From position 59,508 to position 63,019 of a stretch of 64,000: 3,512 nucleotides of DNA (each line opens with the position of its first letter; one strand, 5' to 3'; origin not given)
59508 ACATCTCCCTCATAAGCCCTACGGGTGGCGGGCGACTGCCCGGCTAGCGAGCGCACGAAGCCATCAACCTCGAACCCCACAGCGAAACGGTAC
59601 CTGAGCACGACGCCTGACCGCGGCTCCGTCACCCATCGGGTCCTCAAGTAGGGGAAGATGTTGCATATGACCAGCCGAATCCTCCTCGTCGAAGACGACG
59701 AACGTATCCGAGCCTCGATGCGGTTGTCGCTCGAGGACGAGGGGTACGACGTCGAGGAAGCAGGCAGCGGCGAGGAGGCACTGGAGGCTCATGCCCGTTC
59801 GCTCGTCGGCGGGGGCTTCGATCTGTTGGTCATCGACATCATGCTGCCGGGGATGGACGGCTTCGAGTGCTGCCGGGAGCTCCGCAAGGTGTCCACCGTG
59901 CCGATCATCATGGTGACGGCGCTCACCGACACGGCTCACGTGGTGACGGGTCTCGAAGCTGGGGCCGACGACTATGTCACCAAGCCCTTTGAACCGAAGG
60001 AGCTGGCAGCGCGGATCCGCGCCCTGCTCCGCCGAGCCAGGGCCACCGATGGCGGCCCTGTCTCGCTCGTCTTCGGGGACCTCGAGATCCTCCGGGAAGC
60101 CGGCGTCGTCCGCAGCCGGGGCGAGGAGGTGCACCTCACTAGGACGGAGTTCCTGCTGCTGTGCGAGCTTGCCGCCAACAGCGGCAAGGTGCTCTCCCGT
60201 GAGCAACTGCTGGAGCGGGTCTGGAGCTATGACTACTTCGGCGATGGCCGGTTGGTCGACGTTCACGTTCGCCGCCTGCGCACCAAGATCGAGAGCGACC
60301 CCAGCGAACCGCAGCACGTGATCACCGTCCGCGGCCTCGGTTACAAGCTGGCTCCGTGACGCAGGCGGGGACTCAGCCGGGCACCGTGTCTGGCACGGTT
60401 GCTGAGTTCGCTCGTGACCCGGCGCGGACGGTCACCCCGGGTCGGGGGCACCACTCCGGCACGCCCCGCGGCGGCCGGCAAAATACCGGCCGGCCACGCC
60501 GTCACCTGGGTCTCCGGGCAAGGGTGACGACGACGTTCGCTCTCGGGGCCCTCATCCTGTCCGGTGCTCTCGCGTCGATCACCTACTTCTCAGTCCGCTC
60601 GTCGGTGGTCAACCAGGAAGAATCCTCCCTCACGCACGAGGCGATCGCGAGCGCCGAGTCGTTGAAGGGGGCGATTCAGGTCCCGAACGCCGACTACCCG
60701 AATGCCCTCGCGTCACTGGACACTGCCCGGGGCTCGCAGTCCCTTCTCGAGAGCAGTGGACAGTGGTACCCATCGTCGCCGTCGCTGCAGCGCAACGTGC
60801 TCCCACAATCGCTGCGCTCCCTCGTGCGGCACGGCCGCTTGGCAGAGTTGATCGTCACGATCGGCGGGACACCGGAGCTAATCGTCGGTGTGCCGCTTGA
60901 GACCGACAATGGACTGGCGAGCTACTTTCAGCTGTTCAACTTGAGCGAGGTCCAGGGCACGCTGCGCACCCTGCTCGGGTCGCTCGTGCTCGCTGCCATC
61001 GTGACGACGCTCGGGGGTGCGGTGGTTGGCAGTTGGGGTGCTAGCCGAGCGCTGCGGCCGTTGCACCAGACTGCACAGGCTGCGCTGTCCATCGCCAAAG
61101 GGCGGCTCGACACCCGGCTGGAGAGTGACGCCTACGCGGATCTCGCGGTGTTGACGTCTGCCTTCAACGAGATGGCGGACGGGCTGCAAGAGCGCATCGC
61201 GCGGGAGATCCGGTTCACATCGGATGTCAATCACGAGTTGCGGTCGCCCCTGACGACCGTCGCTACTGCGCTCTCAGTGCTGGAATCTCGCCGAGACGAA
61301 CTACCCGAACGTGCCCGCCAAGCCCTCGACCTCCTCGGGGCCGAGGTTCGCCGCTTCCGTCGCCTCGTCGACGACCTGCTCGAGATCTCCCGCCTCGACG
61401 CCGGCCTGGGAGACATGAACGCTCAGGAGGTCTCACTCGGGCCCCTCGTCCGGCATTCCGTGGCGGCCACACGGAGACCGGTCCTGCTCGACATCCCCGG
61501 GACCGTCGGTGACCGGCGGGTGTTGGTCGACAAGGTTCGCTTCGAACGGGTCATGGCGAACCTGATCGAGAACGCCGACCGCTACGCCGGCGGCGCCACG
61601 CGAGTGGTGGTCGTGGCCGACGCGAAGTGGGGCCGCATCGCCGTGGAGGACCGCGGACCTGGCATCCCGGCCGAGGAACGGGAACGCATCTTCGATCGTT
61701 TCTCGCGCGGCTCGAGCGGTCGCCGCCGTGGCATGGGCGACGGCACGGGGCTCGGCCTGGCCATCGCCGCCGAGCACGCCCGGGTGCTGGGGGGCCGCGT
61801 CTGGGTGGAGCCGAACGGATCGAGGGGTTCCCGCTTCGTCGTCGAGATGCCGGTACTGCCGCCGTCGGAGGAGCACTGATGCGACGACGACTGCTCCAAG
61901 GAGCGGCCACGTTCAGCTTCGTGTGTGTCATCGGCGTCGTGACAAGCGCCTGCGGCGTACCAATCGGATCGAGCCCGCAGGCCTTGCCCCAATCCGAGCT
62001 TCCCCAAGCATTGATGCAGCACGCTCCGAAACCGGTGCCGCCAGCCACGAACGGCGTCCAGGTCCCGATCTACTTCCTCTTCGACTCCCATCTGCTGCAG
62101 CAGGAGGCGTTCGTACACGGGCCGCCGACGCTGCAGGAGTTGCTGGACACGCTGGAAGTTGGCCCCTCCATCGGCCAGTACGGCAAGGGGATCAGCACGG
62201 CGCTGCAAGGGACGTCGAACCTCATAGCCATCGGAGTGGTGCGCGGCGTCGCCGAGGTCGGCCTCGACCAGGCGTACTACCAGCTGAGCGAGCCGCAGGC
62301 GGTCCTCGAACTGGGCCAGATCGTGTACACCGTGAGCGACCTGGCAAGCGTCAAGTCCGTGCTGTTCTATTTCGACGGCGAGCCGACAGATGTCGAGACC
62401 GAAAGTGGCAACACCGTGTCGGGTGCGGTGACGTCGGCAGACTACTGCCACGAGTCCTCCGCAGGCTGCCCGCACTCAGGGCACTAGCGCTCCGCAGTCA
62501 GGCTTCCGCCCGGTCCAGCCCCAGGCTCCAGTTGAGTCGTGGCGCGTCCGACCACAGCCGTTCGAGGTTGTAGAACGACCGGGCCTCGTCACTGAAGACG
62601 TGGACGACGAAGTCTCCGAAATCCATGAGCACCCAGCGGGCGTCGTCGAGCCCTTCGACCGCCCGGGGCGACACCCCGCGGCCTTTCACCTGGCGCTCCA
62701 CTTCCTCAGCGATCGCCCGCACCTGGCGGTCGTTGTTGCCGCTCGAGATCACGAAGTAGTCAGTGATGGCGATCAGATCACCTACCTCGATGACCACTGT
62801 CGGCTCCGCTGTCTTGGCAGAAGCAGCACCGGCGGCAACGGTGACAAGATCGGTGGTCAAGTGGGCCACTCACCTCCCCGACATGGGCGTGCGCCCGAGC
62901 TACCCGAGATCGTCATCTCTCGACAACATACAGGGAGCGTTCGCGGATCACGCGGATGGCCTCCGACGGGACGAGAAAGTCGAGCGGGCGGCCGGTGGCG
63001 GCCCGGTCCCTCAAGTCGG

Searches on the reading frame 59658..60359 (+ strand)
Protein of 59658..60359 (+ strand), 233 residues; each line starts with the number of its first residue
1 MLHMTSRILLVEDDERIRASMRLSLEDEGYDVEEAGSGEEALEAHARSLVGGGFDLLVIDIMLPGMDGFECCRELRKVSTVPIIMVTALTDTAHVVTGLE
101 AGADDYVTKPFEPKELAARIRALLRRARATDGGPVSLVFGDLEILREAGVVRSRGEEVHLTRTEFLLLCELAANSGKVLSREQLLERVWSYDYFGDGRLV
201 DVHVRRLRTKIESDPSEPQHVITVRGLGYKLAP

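Call 77: search_protein_families(library=pfam, proteins=[window:59658-60359:+], max_evalue=0.0001)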
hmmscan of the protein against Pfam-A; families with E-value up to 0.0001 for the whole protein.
window:59658-60359:+ (233 aa): 2 families
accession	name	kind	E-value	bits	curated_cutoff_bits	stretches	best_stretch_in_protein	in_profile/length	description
PF00072.30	Response_reg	-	8.1e-31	106.9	30.2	1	8-121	1-111/111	Response regulator receiver domain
PF00486.34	Trans_reg_C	-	2.9e-29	101.4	26.2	1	155-231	1-77/77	Transcriptional regulatory protein, C terminal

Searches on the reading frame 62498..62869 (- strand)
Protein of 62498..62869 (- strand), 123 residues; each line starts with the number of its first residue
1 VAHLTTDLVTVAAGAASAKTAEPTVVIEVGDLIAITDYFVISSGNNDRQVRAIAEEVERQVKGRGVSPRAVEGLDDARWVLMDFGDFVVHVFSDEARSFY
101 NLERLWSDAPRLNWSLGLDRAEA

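Call 77: search_protein_families(library=pfam, proteins=[window:62498-62869:-], max_evalue=0.0001)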
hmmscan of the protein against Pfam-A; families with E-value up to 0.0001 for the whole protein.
window:62498-62869:- (123 aa): 1 family
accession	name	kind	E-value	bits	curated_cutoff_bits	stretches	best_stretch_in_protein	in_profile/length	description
PF02410.21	RsfS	-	1.6e-31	108.9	21.6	1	12-106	3-98/98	Ribosomal silencing factor during starvation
